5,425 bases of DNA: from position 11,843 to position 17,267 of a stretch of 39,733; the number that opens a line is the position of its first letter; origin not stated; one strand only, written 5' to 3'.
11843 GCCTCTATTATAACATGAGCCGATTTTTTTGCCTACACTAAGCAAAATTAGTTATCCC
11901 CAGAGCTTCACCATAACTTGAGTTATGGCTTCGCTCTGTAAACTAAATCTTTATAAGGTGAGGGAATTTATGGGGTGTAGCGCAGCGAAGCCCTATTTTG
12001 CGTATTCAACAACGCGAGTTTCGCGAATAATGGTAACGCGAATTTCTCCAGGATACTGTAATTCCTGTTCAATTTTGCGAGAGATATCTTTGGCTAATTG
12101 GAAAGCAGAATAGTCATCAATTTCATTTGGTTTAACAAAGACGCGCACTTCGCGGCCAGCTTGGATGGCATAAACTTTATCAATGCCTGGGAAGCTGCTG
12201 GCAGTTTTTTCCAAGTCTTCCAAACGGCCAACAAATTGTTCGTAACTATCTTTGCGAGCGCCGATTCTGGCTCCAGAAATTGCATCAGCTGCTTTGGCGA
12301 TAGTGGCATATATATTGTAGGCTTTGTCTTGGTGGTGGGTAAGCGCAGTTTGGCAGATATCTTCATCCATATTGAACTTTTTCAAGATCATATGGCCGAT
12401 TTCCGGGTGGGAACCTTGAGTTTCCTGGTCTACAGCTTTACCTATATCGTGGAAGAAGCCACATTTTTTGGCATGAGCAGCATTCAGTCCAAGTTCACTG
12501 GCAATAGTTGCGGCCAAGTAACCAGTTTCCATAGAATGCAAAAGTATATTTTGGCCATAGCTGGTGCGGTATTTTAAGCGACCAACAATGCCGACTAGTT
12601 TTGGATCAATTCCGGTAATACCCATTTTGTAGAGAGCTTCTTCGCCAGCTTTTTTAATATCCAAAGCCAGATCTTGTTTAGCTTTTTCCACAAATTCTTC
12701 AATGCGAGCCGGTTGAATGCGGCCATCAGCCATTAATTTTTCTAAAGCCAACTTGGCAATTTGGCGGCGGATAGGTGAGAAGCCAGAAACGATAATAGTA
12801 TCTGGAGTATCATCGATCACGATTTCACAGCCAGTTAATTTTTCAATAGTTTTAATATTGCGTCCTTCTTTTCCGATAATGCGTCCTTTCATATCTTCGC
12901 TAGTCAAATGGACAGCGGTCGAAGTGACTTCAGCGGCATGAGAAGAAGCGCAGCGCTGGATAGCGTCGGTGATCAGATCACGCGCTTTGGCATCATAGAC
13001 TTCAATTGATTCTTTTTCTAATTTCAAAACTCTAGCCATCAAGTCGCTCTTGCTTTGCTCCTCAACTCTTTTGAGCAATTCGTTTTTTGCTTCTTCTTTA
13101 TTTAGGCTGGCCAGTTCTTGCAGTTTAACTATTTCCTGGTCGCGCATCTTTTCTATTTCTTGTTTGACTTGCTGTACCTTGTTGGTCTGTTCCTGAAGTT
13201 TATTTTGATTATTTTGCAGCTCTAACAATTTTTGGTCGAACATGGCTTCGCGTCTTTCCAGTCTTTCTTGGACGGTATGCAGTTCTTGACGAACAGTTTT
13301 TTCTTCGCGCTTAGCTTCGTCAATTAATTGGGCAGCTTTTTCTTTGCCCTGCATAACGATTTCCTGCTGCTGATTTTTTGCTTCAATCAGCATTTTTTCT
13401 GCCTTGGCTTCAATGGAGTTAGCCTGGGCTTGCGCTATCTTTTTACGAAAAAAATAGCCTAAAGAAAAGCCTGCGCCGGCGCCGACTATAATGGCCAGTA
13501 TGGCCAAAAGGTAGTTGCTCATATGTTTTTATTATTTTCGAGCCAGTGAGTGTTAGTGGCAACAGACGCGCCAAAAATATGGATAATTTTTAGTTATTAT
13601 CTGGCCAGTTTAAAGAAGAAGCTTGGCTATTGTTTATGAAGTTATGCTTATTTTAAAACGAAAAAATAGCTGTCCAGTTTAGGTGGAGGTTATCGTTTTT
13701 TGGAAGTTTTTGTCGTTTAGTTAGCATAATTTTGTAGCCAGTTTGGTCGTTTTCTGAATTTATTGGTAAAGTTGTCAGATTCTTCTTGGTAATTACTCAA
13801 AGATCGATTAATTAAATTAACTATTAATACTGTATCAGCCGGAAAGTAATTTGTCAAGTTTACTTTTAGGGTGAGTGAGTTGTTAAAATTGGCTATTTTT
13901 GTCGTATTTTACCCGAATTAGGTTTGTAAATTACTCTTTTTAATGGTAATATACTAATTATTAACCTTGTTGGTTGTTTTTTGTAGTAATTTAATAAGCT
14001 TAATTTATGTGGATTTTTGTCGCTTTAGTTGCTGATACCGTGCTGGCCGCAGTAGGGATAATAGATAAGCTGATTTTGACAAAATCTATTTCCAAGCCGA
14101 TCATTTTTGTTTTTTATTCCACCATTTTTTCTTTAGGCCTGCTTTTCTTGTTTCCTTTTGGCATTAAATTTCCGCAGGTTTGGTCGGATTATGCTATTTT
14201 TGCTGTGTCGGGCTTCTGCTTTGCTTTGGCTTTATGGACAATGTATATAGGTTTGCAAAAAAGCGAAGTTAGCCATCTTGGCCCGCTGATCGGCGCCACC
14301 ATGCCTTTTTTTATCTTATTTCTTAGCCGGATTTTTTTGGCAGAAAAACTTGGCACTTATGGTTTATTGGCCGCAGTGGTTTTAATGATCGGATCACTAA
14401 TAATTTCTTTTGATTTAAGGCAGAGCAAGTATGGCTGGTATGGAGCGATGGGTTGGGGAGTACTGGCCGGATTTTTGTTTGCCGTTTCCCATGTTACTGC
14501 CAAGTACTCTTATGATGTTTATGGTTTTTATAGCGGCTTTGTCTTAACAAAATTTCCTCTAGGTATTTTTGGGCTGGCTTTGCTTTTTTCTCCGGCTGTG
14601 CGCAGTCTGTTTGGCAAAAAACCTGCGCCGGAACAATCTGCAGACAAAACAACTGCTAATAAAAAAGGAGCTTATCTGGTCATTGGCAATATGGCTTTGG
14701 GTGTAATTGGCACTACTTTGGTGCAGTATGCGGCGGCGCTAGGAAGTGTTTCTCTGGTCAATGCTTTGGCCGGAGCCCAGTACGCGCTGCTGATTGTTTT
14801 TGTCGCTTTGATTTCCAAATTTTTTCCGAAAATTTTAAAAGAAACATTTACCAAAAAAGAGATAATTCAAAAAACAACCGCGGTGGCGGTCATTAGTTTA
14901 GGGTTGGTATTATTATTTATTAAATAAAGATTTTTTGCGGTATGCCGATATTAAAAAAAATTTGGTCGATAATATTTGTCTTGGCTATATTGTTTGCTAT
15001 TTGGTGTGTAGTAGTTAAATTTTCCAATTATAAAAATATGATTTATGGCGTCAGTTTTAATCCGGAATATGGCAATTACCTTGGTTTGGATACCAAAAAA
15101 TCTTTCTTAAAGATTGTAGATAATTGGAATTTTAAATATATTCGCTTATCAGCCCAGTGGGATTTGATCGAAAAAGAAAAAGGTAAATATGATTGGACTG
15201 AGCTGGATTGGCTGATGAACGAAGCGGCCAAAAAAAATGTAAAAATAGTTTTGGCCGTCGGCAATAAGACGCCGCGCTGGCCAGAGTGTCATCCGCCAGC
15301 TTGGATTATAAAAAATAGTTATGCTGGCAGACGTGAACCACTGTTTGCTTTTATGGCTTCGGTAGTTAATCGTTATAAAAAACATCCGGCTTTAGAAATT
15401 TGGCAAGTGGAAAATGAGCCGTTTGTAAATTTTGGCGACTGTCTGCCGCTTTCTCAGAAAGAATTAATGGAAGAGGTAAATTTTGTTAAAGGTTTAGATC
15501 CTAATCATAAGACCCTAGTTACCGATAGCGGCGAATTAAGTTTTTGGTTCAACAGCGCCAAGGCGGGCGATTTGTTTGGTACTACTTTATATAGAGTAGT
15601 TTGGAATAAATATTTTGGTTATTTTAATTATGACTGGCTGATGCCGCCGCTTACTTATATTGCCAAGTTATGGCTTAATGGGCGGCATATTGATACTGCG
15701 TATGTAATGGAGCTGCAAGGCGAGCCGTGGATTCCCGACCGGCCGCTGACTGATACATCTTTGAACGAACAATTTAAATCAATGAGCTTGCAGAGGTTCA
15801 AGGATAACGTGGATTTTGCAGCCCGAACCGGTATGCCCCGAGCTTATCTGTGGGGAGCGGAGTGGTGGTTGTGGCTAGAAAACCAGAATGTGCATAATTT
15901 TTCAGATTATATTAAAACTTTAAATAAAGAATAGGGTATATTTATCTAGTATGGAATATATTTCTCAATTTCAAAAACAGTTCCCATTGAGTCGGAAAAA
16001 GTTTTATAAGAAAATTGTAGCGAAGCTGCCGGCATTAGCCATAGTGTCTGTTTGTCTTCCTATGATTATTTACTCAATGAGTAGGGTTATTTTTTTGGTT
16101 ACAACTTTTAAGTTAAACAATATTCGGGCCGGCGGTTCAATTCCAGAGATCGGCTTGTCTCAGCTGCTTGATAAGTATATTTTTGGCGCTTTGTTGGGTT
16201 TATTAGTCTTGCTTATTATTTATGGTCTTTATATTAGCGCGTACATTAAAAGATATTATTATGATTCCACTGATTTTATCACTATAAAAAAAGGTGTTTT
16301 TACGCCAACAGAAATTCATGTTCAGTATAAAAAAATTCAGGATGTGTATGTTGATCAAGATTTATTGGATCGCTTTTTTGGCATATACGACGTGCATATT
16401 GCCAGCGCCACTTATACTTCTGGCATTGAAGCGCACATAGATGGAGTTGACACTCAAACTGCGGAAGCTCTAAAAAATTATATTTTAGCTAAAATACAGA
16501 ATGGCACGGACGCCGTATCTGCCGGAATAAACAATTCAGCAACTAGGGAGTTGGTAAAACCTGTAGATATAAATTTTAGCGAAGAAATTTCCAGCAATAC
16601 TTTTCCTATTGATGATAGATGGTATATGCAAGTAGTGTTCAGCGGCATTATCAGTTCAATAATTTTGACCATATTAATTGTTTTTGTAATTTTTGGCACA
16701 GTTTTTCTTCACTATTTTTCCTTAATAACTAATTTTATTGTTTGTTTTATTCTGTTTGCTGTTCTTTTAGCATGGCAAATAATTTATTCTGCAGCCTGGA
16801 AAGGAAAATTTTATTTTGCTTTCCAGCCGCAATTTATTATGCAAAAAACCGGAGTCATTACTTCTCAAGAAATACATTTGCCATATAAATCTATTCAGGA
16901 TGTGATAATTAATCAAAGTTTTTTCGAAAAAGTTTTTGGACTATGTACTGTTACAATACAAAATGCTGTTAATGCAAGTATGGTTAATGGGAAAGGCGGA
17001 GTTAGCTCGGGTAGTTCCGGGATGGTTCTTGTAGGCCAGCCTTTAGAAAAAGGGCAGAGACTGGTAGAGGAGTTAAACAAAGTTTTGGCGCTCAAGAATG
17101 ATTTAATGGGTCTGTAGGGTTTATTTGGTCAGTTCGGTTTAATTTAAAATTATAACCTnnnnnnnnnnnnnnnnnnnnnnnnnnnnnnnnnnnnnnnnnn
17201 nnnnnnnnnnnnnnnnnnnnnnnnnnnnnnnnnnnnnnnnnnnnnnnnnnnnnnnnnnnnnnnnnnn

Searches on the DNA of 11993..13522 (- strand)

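Call 46: search_with_rna_model(model_id=R1, sources=[L125, L126, L127, L128, L129, L130, L131, L132, L133, L134, L135, L136, L137, L138, L139, L140, L141, L142, L143, L144, L145, L146, L147, L148, L149, L150, L151, L152, L153, L154, L155, L156, L157, L158, L159, L160, L161, L162, L163, L164, L165, L166, L167, L168, L169, L170, L171, L172, L173, L174, L175, L176, L177, L178, L179, L180, L181, L182, L183, L184, L185, L186, L187, L188, L189, L190, L191, L192, L193, L194, L195, L196, L197, L198, L199, L200, L201, L202, L203, L204], max_evalue=0.1, show_alignments=4)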
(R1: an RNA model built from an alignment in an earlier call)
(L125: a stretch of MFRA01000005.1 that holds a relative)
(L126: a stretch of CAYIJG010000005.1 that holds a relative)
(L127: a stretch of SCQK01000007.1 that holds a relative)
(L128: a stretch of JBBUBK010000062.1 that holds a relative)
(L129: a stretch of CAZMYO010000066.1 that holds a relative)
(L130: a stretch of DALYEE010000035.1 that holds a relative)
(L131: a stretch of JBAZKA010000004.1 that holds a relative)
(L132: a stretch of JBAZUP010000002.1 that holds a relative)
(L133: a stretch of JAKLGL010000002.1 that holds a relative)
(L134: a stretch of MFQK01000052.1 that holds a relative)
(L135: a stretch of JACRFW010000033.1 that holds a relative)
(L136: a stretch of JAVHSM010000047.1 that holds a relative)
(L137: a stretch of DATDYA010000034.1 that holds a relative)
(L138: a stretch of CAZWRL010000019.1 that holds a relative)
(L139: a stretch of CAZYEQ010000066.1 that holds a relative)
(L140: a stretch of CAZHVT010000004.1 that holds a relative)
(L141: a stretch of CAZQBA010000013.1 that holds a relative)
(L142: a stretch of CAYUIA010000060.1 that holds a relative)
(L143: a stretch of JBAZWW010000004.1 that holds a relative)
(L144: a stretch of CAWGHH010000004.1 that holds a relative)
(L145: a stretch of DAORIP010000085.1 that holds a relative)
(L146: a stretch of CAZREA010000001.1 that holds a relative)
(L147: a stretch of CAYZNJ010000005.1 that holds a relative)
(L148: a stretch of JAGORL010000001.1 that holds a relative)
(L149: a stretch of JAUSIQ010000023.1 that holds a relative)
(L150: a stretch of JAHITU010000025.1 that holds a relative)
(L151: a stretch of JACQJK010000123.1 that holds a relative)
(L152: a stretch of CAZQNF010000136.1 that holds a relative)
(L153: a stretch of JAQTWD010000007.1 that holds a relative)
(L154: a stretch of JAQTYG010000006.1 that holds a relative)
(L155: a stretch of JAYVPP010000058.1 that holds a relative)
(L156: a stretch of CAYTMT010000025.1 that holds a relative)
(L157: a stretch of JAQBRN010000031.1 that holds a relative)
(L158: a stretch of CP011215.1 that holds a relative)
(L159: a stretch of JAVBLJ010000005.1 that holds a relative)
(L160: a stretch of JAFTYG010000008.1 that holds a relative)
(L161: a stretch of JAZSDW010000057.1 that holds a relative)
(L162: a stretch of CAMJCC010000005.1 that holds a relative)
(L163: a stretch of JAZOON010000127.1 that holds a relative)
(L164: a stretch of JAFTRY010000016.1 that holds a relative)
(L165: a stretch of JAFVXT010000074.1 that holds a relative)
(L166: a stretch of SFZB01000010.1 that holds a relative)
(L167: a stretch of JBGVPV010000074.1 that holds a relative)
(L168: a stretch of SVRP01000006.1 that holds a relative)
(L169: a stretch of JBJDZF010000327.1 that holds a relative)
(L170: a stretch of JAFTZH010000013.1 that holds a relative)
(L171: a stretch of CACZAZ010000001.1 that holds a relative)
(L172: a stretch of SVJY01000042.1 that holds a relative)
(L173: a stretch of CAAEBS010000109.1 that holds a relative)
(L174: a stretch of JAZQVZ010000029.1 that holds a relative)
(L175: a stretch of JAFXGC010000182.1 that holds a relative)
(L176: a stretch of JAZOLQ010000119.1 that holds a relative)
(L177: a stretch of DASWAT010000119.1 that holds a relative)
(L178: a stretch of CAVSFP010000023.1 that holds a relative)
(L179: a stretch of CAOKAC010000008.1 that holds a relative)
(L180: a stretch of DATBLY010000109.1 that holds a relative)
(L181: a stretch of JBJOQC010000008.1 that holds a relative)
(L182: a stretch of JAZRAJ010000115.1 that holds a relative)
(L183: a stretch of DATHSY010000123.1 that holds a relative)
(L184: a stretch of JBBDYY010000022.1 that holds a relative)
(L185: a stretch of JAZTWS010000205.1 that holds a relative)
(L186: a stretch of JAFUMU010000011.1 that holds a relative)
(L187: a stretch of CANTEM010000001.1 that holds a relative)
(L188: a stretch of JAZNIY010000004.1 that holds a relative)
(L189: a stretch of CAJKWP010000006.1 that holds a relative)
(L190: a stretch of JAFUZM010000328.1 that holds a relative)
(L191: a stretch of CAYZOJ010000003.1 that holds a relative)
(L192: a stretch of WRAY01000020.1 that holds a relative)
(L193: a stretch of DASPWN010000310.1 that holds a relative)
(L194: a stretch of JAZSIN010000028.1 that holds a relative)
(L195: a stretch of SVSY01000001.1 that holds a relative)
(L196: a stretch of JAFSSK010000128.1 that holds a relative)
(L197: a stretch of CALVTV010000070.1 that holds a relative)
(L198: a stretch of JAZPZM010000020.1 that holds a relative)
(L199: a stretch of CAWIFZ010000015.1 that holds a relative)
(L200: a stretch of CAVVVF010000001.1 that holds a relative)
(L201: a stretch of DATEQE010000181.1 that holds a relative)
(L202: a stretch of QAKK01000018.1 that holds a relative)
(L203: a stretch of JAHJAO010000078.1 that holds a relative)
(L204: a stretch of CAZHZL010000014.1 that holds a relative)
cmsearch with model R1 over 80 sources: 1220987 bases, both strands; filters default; matches with E-value up to 0.1: 2.
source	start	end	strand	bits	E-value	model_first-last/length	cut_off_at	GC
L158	8039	8089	-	63.6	3.4e-18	1-51/51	no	0.39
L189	14117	14164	+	18.3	0.031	1-51/51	no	0.25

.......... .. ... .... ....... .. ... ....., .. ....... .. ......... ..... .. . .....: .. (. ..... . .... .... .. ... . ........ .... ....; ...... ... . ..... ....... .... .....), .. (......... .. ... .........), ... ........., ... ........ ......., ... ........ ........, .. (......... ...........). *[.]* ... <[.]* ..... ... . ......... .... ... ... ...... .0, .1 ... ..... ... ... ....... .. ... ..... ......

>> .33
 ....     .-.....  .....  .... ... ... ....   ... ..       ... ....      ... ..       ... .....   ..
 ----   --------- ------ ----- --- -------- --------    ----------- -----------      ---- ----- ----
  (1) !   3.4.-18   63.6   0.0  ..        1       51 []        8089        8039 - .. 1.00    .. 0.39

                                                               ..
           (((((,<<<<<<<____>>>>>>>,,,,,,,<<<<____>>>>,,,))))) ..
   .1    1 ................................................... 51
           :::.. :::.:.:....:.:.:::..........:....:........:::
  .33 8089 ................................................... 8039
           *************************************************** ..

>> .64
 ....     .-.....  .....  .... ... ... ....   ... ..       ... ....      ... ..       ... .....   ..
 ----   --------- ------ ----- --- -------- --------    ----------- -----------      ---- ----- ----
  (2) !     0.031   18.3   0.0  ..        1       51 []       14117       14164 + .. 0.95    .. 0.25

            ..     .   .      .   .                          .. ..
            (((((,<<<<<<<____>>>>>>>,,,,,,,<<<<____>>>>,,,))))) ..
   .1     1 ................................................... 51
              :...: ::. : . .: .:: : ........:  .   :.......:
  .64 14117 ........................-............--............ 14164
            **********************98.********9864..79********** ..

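Call 58: search_rna_families(sources=[L026, L024, L044, L118, L158, L008, L030, L069, L002, L124], threshold=gathering)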
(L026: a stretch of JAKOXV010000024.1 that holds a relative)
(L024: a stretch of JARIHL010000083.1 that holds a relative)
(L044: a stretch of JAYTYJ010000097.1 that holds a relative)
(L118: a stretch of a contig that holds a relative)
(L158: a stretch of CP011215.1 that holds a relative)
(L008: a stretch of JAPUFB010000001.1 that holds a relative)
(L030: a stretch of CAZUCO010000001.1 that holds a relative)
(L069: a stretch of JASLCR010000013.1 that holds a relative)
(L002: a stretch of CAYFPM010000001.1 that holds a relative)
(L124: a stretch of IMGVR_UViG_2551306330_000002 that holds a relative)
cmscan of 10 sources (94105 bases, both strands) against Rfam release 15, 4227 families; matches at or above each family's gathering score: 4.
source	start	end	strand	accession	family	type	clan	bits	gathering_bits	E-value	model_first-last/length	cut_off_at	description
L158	14180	14250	-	RF00005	tRNA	Gene; tRNA;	CL00001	69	29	8.7e-13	1-71/71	no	tRNA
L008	2546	2634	-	RF00005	tRNA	Gene; tRNA;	CL00001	56.9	29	1.8e-09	1-71/71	no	tRNA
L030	1223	1309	+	RF03147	RAGATH-10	Gene; sRNA;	-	48.2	41.2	7.7e-06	1-82/82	no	RAGATH-10 RNA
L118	4909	4977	+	RF02968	DUF3800-IX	Gene; sRNA;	-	43.1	36.8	9.9e-06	1-67/67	no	DUF3800-IX RNA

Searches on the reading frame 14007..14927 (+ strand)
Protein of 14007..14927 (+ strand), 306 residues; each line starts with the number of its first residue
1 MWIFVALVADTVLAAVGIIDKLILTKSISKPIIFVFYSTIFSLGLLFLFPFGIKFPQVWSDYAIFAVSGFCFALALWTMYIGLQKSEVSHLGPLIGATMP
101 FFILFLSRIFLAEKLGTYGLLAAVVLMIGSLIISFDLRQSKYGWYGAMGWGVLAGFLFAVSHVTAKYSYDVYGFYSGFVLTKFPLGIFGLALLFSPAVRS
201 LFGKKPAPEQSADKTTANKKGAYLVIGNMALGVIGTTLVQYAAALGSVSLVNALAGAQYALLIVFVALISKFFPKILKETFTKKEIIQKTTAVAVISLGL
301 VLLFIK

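Call 13: search_protein_families(library=pfam, proteins=[window:14007-14927:+])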
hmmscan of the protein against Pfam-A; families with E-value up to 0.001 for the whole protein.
window:14007-14927:+ (306 aa): 1 family
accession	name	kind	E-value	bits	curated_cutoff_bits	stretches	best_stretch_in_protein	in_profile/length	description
PF00892.27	EamA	-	4.6e-10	40.3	28.2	1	2-134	3-134/135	EamA-like transporter family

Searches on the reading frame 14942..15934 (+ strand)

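Call 13: search_protein_families(library=pfam, proteins=[window:14942-15934:+])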
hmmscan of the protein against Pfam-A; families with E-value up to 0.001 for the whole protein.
window:14942-15934:+ (330 aa): 3 families
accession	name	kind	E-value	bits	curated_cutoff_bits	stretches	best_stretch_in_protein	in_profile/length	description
PF02449.21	Glyco_hydro_42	-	3.3e-10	40.3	21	1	57-162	17-140/376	Beta-galactosidase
PF00150.24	Cellulase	-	4.3e-06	26.9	23.5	1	38-163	14-133/272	Cellulase (glycosyl hydrolase family 5)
PF00331.26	Glyco_hydro_10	-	0.00021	21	22.1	1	71-162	45-131/311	Glycosyl hydrolase family 10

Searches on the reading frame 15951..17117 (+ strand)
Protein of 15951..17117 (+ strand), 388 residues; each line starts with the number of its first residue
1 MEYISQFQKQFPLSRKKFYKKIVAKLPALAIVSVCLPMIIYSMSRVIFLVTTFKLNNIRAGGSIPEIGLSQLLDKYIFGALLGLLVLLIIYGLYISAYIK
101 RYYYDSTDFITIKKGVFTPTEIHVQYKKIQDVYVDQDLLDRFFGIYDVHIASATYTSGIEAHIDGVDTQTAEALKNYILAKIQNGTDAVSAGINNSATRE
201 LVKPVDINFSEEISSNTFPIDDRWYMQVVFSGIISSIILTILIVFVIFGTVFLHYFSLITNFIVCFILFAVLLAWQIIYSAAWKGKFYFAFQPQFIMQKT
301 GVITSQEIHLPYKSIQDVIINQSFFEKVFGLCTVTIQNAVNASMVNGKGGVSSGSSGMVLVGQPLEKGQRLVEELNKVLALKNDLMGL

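Call 13: search_protein_families(library=pfam, proteins=[window:15951-17117:+])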
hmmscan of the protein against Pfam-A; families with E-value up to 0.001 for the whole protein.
window:15951-17117:+ (388 aa): 2 families
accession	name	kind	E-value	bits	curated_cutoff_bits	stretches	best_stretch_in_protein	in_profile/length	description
PF03703.20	bPH_2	-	8.1e-25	87.3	22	2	103-178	6-78/78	Bacterial PH domain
PF24649.1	DUF7642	-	3.8e-11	43.3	27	2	298-340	26-67/100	Domain of unknown function (DUF7642)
